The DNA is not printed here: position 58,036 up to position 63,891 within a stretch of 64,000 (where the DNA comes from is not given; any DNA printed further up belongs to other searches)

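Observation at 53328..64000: Tandem array of at least four paralogous GH28/GH49-like beta-helix enzymes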

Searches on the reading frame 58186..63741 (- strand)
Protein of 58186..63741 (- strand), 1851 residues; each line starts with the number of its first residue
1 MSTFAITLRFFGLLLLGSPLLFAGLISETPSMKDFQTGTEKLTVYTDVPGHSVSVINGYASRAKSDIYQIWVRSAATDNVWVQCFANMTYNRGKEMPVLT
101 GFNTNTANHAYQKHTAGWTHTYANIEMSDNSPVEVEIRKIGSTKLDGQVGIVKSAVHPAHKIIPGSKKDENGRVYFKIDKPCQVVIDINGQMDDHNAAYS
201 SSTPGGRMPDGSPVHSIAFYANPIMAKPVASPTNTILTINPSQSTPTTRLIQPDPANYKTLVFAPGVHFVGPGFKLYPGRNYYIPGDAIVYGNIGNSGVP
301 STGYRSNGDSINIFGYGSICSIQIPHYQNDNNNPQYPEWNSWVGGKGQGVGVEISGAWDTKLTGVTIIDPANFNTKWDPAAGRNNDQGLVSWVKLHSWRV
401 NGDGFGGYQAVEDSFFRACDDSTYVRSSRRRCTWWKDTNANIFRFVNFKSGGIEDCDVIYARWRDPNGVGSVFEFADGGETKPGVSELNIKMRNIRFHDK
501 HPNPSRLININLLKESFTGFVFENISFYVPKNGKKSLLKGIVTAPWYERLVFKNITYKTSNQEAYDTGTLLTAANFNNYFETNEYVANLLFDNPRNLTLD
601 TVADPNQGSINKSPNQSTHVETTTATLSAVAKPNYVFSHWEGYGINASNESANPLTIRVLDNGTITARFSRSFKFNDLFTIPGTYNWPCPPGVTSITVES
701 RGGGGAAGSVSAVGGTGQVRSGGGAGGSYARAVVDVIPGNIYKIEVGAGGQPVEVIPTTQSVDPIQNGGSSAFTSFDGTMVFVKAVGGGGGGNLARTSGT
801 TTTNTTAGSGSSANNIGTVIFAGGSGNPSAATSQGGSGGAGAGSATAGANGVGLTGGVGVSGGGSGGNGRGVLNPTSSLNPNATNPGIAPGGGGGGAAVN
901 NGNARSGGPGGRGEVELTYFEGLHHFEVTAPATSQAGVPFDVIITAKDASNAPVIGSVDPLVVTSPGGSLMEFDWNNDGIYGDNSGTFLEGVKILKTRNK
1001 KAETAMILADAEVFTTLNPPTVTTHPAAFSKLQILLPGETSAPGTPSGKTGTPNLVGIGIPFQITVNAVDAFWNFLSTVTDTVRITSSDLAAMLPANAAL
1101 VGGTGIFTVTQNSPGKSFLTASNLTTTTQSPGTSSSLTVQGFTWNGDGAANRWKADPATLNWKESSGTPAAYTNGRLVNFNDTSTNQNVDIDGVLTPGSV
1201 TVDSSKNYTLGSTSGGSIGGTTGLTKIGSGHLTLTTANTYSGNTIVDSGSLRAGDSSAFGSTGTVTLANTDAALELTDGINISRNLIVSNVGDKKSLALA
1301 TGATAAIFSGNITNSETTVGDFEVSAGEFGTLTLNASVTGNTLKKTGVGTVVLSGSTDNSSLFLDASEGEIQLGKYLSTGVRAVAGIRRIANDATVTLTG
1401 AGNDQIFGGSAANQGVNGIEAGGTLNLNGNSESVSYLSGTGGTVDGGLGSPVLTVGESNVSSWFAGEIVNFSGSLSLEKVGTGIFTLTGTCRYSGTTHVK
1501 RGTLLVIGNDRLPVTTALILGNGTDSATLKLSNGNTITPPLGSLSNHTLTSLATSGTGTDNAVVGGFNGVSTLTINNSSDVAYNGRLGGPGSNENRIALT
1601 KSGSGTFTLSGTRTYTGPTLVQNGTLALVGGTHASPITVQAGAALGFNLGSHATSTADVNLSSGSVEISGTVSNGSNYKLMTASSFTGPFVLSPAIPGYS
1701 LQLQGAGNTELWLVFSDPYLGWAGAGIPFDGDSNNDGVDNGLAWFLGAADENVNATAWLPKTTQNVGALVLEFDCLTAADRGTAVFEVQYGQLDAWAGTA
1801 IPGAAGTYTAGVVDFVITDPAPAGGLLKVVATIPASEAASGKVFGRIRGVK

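Call 3: search_protein_families(library=pfam, proteins=[window:58186-63741:-], max_evalue=0.1)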
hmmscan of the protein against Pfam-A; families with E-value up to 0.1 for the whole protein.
window:58186-63741:- (1851 aa): 3 families
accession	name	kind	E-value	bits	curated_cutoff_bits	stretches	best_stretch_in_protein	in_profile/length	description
PF12951.13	PATR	-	8.6e-17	61.3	27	3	1599-1628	1-30/30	Passenger-associated-transport-repeat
PF21722.4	Gly_rich_2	-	6.7e-14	52.9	24.3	1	682-919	3-225/226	Glycine-rich domain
PF18998.6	Flg_new_2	-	1.3e-05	25.5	23.6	1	602-671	5-71/73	Divergent InlB B-repeat domain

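Call 6: search_protein_families(library=ncbifam, proteins=[window:58186-63741:-], max_evalue=0.1)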
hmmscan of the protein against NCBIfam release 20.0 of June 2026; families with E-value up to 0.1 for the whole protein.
window:58186-63741:- (1851 aa): 2 families
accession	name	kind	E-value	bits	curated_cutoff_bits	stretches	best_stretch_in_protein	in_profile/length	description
TIGR02601.1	autotrns_rpt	repeat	2.8e-17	62.1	19.85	3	1223-1254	1-32/32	beta strand repeat protein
NF033865.1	fusolisin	equivalog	1.7e-06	26.5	999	1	1598-1648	457-506/1006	fusolisin family autotransporter serine protease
